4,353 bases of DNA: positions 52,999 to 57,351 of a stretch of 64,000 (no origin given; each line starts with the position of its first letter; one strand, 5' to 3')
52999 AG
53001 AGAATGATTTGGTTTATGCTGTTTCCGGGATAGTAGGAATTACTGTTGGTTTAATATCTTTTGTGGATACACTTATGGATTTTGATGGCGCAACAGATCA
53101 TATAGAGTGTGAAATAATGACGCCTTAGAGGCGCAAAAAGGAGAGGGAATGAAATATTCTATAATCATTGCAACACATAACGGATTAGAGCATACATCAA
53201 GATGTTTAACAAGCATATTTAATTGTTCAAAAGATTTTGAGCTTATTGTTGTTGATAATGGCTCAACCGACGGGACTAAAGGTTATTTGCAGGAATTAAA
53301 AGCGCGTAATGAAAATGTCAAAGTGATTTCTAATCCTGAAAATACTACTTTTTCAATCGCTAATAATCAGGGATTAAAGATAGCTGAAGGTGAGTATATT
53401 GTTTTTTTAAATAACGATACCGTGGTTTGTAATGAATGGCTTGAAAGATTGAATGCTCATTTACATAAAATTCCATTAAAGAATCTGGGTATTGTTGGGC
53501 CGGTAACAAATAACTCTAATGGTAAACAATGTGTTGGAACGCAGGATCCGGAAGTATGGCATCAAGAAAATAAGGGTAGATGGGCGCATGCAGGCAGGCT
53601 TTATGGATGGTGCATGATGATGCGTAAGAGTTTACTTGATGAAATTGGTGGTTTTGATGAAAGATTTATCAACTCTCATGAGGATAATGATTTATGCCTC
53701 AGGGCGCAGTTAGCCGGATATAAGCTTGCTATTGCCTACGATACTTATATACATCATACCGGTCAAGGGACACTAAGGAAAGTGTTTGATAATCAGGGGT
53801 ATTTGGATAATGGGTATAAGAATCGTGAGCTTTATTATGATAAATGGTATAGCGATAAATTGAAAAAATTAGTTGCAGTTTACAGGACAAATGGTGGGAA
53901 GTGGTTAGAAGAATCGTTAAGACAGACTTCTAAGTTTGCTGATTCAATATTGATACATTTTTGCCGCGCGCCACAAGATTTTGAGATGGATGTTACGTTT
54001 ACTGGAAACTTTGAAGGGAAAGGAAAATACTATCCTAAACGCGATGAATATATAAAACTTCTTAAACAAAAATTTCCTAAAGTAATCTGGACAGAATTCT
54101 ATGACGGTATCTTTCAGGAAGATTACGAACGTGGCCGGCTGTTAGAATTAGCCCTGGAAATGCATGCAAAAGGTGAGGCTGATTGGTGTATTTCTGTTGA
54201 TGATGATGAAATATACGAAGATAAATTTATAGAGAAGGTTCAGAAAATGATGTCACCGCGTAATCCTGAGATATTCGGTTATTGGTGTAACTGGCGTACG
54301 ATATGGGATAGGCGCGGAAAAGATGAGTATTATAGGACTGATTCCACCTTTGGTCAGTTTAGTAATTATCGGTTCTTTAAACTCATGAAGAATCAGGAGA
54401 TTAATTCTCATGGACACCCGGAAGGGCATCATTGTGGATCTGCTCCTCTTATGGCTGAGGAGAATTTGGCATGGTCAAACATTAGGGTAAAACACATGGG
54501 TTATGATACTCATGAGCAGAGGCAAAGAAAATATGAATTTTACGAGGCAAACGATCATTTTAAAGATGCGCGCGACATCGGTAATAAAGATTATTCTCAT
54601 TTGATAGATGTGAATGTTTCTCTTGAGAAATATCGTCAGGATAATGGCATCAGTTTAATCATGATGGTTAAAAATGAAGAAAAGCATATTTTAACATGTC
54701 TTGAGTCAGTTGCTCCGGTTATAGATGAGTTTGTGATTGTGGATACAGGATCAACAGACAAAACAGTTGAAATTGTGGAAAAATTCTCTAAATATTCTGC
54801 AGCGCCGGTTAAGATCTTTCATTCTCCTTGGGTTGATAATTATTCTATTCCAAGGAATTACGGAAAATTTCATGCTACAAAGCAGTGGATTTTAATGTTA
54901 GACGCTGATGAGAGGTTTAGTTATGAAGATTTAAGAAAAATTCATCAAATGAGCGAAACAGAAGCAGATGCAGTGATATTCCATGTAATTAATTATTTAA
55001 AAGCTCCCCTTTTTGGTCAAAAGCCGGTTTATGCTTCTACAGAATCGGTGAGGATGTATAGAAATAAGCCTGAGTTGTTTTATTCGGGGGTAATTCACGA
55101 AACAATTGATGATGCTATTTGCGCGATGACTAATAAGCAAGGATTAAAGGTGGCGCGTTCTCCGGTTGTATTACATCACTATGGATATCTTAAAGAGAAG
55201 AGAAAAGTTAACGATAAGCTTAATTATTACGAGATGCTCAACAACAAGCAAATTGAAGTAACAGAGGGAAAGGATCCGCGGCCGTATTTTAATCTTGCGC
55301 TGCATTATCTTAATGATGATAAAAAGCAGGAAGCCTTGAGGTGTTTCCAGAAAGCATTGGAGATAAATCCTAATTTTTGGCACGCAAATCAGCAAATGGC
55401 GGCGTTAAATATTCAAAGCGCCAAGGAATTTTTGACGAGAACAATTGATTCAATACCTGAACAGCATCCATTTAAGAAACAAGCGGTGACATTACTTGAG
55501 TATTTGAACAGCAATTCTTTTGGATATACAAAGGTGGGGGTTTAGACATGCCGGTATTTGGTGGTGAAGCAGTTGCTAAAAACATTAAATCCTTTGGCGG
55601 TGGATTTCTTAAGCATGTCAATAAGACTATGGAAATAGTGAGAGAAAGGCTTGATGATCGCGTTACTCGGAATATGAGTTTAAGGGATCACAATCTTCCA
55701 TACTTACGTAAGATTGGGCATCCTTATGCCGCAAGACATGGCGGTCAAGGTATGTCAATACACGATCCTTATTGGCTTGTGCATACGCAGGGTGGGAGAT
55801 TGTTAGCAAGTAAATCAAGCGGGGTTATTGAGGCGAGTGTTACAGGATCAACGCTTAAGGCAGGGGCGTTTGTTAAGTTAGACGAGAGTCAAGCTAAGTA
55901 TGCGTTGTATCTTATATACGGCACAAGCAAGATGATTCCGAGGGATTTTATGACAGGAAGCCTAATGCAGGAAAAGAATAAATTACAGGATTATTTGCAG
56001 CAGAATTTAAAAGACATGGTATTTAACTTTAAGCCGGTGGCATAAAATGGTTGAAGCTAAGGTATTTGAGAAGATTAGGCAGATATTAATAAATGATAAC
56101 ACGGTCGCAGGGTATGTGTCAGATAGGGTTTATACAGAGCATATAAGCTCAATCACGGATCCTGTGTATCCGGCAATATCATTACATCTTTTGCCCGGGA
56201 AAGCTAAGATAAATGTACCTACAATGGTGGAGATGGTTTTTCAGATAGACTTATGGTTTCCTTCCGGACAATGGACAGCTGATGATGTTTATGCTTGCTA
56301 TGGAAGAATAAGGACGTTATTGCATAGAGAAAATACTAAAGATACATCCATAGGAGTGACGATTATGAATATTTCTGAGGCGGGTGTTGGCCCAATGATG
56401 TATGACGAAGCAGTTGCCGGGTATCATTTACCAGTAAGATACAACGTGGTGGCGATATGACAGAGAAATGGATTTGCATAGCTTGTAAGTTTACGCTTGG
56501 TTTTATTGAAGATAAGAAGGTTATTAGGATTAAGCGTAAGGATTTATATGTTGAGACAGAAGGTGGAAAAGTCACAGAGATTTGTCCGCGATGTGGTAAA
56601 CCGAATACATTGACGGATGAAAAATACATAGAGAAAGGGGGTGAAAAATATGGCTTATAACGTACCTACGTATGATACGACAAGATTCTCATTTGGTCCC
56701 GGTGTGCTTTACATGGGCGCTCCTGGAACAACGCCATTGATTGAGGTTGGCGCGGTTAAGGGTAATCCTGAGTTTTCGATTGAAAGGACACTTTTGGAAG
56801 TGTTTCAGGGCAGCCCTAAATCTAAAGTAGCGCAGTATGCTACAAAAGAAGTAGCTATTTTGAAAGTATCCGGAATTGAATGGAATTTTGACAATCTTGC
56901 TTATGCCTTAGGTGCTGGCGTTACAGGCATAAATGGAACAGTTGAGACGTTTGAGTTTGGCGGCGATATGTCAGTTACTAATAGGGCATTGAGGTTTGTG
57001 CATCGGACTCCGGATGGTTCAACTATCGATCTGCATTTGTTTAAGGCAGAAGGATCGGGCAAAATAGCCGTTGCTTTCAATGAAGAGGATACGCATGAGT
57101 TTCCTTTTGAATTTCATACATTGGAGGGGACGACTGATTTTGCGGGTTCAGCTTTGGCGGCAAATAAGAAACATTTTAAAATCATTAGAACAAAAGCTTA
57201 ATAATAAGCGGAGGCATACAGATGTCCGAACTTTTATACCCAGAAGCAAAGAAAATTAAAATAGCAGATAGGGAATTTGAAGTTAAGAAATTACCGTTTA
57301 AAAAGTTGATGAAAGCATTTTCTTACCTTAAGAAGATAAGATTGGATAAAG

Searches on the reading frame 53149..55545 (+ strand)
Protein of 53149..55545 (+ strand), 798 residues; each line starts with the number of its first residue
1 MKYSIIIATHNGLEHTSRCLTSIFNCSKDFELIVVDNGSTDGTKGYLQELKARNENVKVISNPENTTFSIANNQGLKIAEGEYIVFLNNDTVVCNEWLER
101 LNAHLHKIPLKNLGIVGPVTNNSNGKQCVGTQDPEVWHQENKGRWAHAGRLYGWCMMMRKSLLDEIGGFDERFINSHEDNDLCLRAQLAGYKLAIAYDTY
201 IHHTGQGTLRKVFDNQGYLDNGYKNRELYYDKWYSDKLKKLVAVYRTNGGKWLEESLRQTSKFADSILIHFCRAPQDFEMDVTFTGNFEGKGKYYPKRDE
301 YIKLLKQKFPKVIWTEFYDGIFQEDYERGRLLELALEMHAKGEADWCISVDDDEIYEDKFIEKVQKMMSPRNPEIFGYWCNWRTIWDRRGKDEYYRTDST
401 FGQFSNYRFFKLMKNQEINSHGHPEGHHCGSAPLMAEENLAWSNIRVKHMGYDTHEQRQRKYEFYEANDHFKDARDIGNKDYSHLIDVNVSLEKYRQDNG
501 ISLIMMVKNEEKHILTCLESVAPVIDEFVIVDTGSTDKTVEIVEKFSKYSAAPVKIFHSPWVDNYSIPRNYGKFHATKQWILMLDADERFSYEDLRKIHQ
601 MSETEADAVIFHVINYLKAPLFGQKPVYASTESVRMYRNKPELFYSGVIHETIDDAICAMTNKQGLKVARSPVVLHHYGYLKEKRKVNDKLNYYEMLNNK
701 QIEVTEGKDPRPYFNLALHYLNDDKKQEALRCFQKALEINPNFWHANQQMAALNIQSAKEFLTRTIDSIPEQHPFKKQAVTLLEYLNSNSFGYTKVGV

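Call 51: search_protein_families(library=pfam, proteins=[window:53149-55545:+], max_evalue=0.01)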
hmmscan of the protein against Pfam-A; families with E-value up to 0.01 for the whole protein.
window:53149-55545:+ (798 aa): 11 families
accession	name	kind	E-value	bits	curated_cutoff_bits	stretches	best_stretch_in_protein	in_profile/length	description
PF00535.33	Glycos_transf_2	-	2.1e-54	184.4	23.3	2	4-166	1-167/168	Glycosyl transferase family 2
PF13641.12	Glyco_tranf_2_3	-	1.8e-20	74.4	27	1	3-212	3-220/230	Glycosyltransferase like family 2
PF10111.15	Glyco_tranf_2_2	-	1.9e-20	74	27.3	2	17-191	17-204/276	Glycosyltransferase like family 2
PF13704.12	Glyco_tranf_2_4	-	1.4e-13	51.6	27.5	1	508-599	1-95/98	Glycosyl transferase family 2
PF00515.34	TPR_1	-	5.8e-08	32.7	27.8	1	712-743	3-34/34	Tetratricopeptide repeat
PF07719.23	TPR_2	-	2.9e-07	30.5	27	1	712-742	3-33/34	Tetratricopeptide repeat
PF13632.12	Glyco_trans_2_3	-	6.3e-07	29.8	27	1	83-209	1-129/198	Glycosyl transferase family group 2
PF13506.12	Glyco_transf_21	-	3.7e-05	23.7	21.7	1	73-214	23-167/174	Glycosyl transferase family 21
PF13181.12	TPR_8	-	0.00027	21.3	25.7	1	711-742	2-33/34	Tetratricopeptide repeat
PF13431.12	TPR_17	-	0.00048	20.6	24.4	0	732-754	1-23/34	Tetratricopeptide repeat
PF02709.20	Glyco_transf_7C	-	0.0075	16.3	23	0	150-195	18-64/78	N-terminal domain of galactosyltransferase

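Call 52: search_protein_families(library=phrogs, proteins=[window:53149-55545:+], max_evalue=0.001)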
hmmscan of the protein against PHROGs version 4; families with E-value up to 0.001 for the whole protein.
window:53149-55545:+ (798 aa): 11 families
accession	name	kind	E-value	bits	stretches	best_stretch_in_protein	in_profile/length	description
phrog_13126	-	moron, auxiliary metabolic gene and host takeover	5.7e-36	125.6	2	504-758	6-238/394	beta-1,4-glycosyltransferase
phrog_841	-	moron, auxiliary metabolic gene and host takeover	2.3e-15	57.9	2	1-101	2-107/309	GtrB-like O-antigen conversion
phrog_22088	-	unknown function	1.2e-10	42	2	3-96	62-159/377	-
phrog_22739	-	moron, auxiliary metabolic gene and host takeover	1.1e-09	38.7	1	2-102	3-106/327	GtrB-like O-antigen conversion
phrog_14775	-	moron, auxiliary metabolic gene and host takeover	2.9e-08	34.6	0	54-106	36-88/203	glycosyltransferase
phrog_3692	-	moron, auxiliary metabolic gene and host takeover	1.2e-07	33.1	1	2-101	3-107/205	glycosyltransferase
phrog_22332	-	moron, auxiliary metabolic gene and host takeover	6.8e-07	29.3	1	67-235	243-393/408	glycosyltransferase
phrog_2456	-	moron, auxiliary metabolic gene and host takeover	8.8e-06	26.5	1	5-192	7-178/239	glycosyltransferase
phrog_29879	-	moron, auxiliary metabolic gene and host takeover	1.3e-05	25.8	0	159-236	141-221/239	galactosyl transferase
phrog_1579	-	moron, auxiliary metabolic gene and host takeover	0.00022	21.4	0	5-191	24-192/482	glycosyltransferase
phrog_37334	-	unknown function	0.00075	20.4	0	335-378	68-106/213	-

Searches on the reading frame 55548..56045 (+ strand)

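Call 51: search_protein_families(library=pfam, proteins=[window:55548-56045:+], max_evalue=0.01)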
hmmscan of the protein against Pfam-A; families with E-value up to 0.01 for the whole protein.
window:55548-56045:+ (165 aa): 0 families

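Call 52: search_protein_families(library=phrogs, proteins=[window:55548-56045:+], max_evalue=0.001)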
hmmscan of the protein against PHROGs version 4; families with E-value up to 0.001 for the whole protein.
window:55548-56045:+ (165 aa): 1 family
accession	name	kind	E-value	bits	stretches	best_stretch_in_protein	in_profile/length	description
phrog_5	-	connector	4.2e-05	24.5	1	92-156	140-207/239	tail completion or Neck1 protein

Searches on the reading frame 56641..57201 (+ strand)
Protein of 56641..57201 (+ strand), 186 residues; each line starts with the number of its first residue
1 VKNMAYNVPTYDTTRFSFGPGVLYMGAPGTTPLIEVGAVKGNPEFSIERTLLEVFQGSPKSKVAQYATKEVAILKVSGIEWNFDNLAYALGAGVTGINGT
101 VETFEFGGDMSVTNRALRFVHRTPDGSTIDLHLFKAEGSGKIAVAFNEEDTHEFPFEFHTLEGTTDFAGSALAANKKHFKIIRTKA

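Call 51: search_protein_families(library=pfam, proteins=[window:56641-57201:+], max_evalue=0.01)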
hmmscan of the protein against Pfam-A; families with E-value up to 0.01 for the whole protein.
window:56641-57201:+ (186 aa): 0 families

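Call 52: search_protein_families(library=phrogs, proteins=[window:56641-57201:+], max_evalue=0.001)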
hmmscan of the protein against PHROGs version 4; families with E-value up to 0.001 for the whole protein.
window:56641-57201:+ (186 aa): 1 family
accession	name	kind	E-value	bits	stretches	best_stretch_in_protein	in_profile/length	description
phrog_2175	-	other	5.9e-08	33.6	1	11-161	3-166/188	protein with Ig domain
